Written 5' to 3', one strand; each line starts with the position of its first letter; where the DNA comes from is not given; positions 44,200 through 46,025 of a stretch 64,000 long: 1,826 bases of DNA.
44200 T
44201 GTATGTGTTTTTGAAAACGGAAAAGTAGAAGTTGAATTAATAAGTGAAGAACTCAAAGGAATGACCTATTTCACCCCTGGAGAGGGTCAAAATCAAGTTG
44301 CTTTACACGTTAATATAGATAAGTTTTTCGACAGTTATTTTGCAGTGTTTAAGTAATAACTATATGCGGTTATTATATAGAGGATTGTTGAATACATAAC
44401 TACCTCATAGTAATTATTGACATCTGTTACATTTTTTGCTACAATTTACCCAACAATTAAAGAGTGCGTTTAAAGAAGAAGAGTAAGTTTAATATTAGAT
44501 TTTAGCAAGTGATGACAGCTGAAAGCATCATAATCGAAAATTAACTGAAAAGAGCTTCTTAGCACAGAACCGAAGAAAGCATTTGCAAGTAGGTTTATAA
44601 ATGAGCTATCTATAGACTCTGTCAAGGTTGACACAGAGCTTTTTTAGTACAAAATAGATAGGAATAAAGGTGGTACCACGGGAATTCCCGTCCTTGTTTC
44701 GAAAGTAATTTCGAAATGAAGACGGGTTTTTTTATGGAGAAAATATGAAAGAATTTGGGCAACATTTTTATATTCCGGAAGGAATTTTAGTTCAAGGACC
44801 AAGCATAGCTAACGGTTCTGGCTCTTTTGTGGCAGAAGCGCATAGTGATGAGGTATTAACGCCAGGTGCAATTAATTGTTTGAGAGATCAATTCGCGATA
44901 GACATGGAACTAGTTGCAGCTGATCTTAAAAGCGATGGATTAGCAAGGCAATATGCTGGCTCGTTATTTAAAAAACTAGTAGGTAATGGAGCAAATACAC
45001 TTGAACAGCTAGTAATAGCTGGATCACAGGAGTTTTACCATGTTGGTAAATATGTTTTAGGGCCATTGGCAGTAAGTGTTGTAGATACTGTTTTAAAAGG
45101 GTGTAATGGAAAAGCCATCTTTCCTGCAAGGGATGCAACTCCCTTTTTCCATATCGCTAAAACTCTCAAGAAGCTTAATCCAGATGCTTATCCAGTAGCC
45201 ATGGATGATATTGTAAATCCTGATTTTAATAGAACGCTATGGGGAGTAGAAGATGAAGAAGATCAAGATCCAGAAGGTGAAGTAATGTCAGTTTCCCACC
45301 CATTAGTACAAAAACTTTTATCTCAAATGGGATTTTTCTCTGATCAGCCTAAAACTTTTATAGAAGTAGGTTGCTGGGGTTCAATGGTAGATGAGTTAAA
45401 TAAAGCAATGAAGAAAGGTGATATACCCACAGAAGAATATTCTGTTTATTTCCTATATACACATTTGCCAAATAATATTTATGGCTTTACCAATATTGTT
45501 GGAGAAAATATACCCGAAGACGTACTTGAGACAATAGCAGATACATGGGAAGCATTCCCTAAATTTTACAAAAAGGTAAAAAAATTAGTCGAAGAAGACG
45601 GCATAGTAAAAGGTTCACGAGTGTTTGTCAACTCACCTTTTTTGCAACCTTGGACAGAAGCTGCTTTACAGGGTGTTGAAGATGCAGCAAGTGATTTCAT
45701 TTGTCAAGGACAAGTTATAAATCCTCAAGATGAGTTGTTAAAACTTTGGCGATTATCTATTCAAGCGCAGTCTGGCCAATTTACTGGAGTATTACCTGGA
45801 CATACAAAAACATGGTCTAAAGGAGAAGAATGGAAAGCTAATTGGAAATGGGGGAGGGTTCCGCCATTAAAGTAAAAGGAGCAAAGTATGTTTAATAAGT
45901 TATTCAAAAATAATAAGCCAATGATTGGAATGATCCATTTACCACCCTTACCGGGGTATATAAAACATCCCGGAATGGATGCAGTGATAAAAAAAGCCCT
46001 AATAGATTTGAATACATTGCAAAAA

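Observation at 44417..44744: Long leader with tandem terminator hairpins and a mutually exclusive antiterminator ahead of an unknown-BtpA-PfkB-HAD operon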

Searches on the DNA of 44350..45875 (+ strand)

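Call 4: search_rna_families(source=window, start=44350, end=44800, threshold=evalue, max_evalue=10, show_alignments=4)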
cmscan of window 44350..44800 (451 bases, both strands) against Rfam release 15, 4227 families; matches with E-value up to 10: 6.
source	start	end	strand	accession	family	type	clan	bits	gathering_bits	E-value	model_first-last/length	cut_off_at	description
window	44460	44698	+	RF00230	T-box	Cis-reg; leader;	-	83.7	93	8.6e-19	1-219/219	no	T-box leader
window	44684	44733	+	RF02268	MtlS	Gene; sRNA;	-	26.6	80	0.0061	1-121/121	no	MtlS RNA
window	44685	44786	+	RF03114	RT-1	Gene; sRNA;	-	18.2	106.4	0.98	1-107/107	no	RT-1 RNA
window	44483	44573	+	RF02443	SpR08_sRNA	Gene; sRNA;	-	17.7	80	2.2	1-73/73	no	Streptococcus sRNA SpR08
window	44552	44654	+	RF00557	L10_leader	Cis-reg; leader;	-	13.7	44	8.3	1-138/138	no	Ribosomal protein L10 leader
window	44503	44642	-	RF01951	SOX2OT_exon1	Gene; lncRNA;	-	12.7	65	1.3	1-230/230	no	SOX2 overlapping transcript exon 1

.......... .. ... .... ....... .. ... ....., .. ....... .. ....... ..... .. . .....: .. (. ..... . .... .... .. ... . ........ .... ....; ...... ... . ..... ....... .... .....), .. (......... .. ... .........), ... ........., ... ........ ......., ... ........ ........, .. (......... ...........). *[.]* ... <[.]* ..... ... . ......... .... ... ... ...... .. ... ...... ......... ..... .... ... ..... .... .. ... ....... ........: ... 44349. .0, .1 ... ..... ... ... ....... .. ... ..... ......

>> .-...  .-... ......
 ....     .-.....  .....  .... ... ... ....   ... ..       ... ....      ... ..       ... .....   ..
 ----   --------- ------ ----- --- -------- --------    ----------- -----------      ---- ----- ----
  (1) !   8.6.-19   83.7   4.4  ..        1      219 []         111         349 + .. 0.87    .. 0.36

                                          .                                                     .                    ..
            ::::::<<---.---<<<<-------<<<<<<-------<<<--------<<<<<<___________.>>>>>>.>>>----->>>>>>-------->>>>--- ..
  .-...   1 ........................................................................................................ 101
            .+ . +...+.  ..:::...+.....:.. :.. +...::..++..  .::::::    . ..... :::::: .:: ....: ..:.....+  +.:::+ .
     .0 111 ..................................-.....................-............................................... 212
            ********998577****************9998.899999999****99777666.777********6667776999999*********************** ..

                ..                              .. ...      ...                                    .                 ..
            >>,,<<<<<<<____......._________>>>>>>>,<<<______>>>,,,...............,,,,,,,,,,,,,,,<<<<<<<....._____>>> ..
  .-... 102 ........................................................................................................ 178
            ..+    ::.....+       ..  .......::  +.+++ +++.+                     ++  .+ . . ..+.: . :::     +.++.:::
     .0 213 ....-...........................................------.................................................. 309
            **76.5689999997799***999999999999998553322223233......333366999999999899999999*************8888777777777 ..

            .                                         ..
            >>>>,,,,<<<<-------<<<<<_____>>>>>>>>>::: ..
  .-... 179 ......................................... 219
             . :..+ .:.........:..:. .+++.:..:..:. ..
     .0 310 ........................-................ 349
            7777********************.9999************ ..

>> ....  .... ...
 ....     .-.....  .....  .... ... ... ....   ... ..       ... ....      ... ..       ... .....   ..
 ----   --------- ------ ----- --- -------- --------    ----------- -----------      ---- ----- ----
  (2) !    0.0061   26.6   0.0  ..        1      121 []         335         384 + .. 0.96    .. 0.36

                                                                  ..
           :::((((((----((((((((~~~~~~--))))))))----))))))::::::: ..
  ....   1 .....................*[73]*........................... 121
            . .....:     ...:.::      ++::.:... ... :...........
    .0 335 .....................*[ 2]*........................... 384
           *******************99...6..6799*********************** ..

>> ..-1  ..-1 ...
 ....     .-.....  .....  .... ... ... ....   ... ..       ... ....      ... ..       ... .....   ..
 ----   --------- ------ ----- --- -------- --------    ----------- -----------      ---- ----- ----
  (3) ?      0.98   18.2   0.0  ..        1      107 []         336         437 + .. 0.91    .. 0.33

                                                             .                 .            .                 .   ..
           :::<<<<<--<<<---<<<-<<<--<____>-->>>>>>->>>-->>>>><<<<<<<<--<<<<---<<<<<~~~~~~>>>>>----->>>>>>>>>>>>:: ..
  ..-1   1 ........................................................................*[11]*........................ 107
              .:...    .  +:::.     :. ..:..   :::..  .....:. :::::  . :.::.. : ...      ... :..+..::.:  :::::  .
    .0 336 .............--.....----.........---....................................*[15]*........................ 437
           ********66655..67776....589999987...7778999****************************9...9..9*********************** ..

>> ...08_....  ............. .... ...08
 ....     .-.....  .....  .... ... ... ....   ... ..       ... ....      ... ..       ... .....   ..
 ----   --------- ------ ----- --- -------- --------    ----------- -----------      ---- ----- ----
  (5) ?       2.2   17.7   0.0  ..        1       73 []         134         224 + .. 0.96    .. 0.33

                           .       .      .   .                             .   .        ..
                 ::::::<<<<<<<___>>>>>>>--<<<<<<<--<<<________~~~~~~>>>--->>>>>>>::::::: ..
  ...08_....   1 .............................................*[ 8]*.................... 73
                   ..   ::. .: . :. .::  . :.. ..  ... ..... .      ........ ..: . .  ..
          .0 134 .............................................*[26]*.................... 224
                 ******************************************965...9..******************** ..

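Call 15: search_rna_families(sources=[L001, L002, L003, L004, L005, L006], threshold=evalue, max_evalue=0.01)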
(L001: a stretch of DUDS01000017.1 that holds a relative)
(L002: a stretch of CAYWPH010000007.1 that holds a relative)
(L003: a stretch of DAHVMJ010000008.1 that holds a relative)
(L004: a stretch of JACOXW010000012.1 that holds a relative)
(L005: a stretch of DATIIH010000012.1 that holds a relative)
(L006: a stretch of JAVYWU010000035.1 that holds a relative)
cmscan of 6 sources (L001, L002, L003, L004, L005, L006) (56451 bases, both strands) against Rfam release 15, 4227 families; matches with E-value up to 0.01: 5.
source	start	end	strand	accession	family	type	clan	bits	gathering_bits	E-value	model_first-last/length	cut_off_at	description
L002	5716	5954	+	RF00230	T-box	Cis-reg; leader;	-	81.8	93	3.2e-16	1-219/219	no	T-box leader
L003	11731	11802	+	RF00005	tRNA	Gene; tRNA;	CL00001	75.1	29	1.1e-14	1-71/71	no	tRNA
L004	4993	5064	+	RF00005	tRNA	Gene; tRNA;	CL00001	49.4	29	1.3e-07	1-71/71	no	tRNA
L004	4643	4934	+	RF00230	T-box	Cis-reg; leader;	-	42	93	5.8e-06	1-219/219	no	T-box leader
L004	10801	11162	+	RF00010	RNaseP_bact_a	Gene; ribozyme;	CL00002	40.8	100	2.3e-09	1-367/367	no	Bacterial RNase P class A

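Call 17: search_rna_families(sources=[L008, L009, L010, L012, L013, L014], threshold=evalue, max_evalue=0.01)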
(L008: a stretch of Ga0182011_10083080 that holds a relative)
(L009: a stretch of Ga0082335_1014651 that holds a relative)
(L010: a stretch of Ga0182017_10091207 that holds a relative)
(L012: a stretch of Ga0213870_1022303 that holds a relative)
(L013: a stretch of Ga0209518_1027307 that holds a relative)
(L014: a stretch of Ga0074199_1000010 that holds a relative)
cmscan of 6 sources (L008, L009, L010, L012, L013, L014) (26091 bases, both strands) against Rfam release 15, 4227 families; matches with E-value up to 0.01: 3.
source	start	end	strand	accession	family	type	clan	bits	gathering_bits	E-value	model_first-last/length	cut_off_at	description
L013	951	1115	+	RF00230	T-box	Cis-reg; leader;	-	44.4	93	6.6e-07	1-219/219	no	T-box leader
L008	83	314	+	RF00230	T-box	Cis-reg; leader;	-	31.4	93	0.0014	1-219/219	no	T-box leader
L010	800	1031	+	RF00230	T-box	Cis-reg; leader;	-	31.4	93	0.0014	1-219/219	no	T-box leader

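Call 29: search_rna_families(sources=[L016, L017, L019, L020], threshold=evalue, max_evalue=1, show_alignments=3)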
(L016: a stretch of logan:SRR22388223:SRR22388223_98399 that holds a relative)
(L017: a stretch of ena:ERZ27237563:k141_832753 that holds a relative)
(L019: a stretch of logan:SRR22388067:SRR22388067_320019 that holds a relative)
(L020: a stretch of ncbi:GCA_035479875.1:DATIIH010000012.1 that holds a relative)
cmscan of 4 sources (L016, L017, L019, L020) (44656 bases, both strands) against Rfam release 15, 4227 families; matches with E-value up to 1: 5.
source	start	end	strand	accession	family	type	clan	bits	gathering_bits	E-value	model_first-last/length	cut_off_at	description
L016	5716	5954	+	RF00230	T-box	Cis-reg; leader;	-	78.4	93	1.9e-15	1-219/219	no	T-box leader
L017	912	1124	+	RF00230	T-box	Cis-reg; leader;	-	42.6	93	3.3e-06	1-219/219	no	T-box leader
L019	3862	4055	+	RF00230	T-box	Cis-reg; leader;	-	35.9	93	0.00017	1-219/219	no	T-box leader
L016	5940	5989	+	RF02268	MtlS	Gene; sRNA;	-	26.6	80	0.6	1-121/121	no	MtlS RNA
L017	1016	1076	+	RF00372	sroH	Gene; sRNA;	-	25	80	0.044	99-161/161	no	sroH RNA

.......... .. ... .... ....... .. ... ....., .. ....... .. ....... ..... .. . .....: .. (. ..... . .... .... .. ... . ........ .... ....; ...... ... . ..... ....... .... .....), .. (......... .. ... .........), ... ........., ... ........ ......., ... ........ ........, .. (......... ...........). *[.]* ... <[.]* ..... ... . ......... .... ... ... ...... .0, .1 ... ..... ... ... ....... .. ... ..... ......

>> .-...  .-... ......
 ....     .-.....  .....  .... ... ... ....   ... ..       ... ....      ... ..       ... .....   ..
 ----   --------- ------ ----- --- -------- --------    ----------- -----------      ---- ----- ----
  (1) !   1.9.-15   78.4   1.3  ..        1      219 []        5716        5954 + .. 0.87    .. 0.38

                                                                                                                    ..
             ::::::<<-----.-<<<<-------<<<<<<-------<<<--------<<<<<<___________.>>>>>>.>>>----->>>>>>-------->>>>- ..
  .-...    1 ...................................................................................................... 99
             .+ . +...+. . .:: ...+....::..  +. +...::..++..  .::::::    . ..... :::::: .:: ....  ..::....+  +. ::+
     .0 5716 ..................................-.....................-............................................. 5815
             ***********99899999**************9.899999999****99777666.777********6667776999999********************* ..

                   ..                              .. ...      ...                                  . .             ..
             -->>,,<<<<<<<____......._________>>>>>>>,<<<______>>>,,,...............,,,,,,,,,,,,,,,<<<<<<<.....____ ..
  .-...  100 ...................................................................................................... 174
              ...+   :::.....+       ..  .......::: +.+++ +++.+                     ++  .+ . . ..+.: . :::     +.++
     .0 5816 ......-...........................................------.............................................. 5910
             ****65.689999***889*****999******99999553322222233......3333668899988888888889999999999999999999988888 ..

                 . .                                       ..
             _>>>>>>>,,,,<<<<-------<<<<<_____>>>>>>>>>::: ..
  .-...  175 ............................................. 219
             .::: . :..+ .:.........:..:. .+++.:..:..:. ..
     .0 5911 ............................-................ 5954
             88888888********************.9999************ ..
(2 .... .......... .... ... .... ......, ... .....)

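Call 62: search_rna_families(sources=[L009, L024, L025, L026, L027, L023, L014], threshold=evalue, max_evalue=1)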
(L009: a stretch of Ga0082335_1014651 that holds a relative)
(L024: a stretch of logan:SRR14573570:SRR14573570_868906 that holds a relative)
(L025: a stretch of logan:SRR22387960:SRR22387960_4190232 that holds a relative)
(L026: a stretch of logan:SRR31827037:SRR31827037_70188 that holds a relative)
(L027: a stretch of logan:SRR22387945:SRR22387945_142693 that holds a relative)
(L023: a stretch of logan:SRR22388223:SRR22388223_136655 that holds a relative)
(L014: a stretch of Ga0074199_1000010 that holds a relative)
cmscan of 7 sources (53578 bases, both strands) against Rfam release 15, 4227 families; matches with E-value up to 1: 3.
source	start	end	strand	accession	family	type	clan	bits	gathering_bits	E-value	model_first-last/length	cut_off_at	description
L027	3269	3323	+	RF00230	T-box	Cis-reg; leader;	-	30.7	93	0.0046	161-216/219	no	T-box leader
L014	4946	5047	-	RF00190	SNORA16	Gene; snRNA; snoRNA; HACA-box;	CL00021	27.1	35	0.23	1-135/135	no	Small nucleolar RNA SNORA16B/SNORA16A family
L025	3894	4049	-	RF02706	TeloSII_ncR30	Gene; sRNA;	-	23.3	86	0.35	1-226/226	no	TeloSII non coding RNA 30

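Call 98: search_rna_families(source=L026, start=2360, end=2810, threshold=evalue, max_evalue=1, show_alignments=1)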
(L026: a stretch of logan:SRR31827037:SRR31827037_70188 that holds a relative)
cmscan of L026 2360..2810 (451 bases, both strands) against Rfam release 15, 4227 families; matches with E-value up to 1: 1.
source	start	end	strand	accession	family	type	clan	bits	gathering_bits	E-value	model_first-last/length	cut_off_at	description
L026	2395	2613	+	RF00230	T-box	Cis-reg; leader;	-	15.1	93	0.39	1-219/219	no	T-box leader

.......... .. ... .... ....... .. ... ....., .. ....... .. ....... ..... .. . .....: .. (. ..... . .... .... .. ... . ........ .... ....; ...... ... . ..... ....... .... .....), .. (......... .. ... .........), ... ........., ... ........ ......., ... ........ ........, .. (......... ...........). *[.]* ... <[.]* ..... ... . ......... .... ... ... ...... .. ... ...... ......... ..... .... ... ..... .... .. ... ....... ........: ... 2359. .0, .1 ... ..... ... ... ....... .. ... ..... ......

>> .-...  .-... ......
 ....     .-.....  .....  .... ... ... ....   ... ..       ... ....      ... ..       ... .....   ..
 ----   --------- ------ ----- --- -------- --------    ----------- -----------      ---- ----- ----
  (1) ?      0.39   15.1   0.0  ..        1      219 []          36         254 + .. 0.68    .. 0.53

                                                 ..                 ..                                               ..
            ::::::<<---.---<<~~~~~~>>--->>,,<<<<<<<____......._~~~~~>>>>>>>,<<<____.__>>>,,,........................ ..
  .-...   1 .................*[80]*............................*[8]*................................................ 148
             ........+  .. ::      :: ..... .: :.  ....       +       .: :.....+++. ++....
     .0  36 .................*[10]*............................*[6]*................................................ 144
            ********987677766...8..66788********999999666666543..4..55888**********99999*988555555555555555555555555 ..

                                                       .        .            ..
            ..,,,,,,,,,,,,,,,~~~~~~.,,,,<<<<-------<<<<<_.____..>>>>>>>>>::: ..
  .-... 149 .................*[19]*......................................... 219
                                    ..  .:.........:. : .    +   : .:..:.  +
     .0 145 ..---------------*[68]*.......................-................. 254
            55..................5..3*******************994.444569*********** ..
